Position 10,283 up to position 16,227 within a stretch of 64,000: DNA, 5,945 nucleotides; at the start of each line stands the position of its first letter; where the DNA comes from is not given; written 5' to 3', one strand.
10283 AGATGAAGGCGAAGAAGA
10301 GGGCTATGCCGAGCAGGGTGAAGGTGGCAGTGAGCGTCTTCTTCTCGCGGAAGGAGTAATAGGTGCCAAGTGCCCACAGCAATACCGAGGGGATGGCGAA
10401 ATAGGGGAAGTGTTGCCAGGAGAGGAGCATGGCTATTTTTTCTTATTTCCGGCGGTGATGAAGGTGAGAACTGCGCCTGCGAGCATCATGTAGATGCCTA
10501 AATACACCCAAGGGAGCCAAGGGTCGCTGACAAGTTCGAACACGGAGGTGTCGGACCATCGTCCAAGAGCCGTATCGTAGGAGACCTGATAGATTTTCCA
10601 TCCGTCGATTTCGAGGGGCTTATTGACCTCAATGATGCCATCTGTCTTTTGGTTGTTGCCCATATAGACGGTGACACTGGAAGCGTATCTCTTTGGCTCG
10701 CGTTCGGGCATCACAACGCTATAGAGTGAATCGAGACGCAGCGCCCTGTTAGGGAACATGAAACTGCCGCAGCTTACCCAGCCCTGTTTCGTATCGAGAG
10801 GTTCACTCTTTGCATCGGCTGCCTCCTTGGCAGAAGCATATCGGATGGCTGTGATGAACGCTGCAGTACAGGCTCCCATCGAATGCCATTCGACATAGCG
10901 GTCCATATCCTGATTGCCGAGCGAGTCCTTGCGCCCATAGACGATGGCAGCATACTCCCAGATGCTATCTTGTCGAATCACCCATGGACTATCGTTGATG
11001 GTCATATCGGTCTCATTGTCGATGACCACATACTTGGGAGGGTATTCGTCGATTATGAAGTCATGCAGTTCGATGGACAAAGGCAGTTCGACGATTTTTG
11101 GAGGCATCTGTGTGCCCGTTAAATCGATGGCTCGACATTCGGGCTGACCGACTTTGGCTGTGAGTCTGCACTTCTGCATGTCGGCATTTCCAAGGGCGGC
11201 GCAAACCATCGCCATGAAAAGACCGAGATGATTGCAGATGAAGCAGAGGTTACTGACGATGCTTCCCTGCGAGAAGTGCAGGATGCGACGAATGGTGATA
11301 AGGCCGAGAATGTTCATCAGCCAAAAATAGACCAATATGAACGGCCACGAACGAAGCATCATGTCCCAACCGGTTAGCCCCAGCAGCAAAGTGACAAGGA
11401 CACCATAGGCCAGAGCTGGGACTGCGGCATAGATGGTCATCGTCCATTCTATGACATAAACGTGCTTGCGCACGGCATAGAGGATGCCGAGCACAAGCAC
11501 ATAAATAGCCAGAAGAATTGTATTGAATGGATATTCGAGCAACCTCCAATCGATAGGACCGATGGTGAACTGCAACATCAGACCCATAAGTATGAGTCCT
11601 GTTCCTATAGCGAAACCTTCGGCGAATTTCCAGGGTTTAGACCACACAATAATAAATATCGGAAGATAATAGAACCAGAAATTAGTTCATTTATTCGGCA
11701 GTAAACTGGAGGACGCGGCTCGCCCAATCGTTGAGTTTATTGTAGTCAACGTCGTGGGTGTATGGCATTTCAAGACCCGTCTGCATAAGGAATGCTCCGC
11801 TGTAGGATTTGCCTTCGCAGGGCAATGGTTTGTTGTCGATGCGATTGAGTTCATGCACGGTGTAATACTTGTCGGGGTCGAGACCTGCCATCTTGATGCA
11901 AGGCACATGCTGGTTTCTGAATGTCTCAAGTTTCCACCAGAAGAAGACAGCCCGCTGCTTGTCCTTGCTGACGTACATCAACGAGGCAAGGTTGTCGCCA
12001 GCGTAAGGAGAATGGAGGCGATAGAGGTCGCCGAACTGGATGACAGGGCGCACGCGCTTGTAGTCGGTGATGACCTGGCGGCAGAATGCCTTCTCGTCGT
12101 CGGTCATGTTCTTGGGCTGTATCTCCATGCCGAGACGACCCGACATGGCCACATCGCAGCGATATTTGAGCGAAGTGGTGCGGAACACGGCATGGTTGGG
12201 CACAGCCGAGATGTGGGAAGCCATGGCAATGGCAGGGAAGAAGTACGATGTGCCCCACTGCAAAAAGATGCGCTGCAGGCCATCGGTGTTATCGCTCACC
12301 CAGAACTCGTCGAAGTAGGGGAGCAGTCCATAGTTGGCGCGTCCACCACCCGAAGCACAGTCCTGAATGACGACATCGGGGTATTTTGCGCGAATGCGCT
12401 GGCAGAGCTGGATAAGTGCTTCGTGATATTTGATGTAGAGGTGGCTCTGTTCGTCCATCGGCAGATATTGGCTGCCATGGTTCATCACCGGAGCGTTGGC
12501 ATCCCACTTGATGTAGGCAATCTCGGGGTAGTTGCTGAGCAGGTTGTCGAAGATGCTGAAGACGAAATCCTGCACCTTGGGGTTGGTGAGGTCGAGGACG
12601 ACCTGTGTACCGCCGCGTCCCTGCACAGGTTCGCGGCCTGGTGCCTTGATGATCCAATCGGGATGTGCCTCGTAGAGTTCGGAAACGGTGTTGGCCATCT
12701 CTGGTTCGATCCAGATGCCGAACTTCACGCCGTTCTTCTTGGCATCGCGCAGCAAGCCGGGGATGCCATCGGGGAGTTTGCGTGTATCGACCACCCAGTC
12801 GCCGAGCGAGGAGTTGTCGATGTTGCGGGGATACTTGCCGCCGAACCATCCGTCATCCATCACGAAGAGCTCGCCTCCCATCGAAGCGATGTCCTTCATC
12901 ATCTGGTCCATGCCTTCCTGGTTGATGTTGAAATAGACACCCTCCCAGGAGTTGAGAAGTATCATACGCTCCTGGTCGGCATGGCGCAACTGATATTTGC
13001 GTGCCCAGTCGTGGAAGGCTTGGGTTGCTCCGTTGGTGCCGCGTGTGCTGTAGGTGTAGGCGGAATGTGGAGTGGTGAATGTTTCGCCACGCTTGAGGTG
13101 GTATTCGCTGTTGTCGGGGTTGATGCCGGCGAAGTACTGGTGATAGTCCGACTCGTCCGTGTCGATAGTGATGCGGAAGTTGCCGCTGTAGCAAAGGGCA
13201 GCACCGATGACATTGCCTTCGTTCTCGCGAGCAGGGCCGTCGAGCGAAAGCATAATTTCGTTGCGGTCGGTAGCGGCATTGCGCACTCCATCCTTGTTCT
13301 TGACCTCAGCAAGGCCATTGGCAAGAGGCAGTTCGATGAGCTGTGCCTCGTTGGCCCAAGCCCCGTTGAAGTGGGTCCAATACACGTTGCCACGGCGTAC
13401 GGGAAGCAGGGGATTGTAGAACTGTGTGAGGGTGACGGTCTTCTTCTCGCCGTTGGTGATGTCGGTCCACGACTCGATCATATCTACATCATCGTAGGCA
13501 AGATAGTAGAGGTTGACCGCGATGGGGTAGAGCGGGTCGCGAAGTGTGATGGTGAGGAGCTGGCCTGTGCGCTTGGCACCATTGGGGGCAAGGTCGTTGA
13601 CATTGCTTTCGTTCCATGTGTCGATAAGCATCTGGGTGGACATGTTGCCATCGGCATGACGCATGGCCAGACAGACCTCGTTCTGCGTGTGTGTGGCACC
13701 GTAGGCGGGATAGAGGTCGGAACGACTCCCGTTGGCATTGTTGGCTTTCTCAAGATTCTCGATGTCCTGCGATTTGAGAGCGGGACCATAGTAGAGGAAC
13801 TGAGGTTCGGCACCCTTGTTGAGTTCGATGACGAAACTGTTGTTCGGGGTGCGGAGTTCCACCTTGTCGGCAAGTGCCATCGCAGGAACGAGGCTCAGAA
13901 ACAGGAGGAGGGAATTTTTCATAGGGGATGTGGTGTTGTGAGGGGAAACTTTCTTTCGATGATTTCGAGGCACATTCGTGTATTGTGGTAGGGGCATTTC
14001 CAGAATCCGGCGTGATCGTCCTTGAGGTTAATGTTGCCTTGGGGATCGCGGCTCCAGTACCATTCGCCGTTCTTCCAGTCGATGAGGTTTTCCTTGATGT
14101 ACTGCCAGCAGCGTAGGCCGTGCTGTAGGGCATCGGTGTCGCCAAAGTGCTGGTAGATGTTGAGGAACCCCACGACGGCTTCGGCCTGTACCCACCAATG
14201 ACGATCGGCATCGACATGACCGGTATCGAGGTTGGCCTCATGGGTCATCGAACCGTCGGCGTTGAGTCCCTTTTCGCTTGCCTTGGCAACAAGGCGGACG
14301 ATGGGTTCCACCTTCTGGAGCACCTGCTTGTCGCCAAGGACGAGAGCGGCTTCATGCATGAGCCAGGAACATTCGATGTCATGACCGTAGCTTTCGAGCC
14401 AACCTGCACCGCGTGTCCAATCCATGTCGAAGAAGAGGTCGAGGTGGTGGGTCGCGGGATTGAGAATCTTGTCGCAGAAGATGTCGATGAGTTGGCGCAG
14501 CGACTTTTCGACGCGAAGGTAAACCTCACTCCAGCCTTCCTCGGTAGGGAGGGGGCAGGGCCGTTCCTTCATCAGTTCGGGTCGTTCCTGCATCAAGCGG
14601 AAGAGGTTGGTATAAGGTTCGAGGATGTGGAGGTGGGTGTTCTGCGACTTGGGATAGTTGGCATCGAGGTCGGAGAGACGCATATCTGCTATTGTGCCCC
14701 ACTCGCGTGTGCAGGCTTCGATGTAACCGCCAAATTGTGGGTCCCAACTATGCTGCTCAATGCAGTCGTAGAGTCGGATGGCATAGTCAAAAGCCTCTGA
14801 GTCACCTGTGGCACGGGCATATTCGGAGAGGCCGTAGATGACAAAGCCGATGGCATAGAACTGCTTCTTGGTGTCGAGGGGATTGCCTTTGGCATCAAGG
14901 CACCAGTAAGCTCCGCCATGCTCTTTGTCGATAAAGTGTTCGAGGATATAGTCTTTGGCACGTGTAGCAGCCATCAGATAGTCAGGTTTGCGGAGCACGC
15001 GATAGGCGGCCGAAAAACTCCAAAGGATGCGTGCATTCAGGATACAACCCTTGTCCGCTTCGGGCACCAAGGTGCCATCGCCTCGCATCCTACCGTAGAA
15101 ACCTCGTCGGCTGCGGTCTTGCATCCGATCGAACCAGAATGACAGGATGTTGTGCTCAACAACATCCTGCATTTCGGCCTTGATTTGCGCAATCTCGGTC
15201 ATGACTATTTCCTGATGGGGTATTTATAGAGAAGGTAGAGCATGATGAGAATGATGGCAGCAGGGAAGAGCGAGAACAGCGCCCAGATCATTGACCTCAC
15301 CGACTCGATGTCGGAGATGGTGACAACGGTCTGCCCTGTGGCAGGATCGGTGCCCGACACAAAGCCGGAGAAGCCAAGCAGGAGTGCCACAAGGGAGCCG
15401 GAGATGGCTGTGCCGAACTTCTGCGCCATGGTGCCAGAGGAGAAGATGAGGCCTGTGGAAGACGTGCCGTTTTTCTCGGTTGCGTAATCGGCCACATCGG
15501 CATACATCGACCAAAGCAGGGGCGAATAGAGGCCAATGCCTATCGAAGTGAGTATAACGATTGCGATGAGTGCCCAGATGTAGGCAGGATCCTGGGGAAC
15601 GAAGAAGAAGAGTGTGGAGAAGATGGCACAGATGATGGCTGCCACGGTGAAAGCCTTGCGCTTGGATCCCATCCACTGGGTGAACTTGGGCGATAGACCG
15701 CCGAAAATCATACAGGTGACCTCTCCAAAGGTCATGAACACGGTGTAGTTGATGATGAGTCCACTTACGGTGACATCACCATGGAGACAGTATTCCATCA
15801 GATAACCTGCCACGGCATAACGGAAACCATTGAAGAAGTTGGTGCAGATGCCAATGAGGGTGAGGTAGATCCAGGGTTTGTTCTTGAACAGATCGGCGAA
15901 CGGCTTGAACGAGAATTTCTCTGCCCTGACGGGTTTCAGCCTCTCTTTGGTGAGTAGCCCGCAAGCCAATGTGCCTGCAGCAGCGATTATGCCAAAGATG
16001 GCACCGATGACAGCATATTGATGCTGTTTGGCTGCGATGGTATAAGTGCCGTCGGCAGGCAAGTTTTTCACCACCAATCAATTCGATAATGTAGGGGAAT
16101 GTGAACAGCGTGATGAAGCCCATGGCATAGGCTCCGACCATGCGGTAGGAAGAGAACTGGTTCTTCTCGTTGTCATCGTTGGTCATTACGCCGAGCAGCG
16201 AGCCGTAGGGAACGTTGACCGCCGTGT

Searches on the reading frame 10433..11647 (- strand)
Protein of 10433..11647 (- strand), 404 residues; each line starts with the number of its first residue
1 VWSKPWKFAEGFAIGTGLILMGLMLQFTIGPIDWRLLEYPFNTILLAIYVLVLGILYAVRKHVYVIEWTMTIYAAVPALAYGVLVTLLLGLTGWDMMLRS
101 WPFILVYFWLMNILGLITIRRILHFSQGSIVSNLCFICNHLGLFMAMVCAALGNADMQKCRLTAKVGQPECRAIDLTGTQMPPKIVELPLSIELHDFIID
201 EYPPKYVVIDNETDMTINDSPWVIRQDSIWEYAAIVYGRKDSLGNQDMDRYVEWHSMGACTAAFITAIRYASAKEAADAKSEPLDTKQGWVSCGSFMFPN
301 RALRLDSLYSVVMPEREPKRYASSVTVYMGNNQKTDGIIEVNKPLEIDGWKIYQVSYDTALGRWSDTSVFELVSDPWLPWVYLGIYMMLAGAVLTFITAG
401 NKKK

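Call 12: search_protein_families(library=pfam, proteins=[window:10433-11647:-], max_evalue=0.001)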
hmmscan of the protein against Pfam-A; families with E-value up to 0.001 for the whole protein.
window:10433-11647:- (404 aa): 1 family
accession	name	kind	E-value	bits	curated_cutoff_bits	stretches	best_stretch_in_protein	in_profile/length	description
PF05140.19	ResB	-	1.5e-17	64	24.6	1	303-359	209-267/486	ResB-like family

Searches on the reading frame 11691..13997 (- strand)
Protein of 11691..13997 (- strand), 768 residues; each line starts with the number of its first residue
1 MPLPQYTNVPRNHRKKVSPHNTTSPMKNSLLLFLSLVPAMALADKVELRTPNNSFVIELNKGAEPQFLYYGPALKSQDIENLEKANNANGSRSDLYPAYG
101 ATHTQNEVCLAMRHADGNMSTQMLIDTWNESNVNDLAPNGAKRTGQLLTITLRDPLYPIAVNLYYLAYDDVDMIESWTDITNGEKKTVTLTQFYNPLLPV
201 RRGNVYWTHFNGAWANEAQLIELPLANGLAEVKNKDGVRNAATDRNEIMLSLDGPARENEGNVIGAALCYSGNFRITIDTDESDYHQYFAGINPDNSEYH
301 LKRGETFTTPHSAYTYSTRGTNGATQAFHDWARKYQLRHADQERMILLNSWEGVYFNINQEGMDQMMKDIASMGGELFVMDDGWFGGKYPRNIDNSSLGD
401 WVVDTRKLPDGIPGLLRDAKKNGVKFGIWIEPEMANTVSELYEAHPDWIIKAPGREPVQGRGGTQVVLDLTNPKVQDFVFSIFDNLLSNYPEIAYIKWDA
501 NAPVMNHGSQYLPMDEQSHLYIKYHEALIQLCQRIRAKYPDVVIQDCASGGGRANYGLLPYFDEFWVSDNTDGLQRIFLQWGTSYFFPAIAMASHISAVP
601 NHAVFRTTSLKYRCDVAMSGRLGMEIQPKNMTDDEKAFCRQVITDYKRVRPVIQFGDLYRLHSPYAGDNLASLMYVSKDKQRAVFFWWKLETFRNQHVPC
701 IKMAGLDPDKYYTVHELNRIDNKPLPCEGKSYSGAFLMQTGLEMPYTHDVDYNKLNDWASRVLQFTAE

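Call 12: search_protein_families(library=pfam, proteins=[window:11691-13997:-], max_evalue=0.001)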
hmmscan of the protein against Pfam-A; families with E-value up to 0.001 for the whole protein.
window:11691-13997:- (768 aa): 4 families
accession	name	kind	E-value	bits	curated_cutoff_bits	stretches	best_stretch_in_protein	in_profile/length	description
PF02065.24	Melibiase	-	9.4e-114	380.4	27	1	306-656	1-347/347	Melibiase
PF16875.11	Glyco_hydro_36N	-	4.8e-41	141.3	27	1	64-302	2-253/253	Glycosyl hydrolase family 36 N-terminal domain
PF16874.11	Glyco_hydro_36C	-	1.9e-21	76.7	27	1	671-764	2-76/77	Glycosyl hydrolase family 36 C-terminal domain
PF02638.21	GHL10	-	2.6e-05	23.9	27.9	1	415-498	75-160/311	Glycosyl hydrolase-like 10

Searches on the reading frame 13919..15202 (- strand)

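Call 12: search_protein_families(library=pfam, proteins=[window:13919-15202:-], max_evalue=0.001)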
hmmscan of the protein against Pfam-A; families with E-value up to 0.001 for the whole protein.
window:13919-15202:- (427 aa): 1 family
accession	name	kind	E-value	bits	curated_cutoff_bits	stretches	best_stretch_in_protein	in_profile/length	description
PF07221.17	GlcNAc_2-epim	-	6e-37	128.1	23.4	2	34-174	1-143/347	N-acylglucosamine 2-epimerase (GlcNAc 2-epimerase)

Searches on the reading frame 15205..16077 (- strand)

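Call 12: search_protein_families(library=pfam, proteins=[window:15205-16077:-], max_evalue=0.001)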
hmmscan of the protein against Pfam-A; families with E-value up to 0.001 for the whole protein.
window:15205-16077:- (290 aa): 1 family
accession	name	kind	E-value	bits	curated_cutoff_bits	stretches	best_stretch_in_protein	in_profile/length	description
PF13347.12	MFS_2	-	1.3e-34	119.9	27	1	16-289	166-426/427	MFS/sugar transport protein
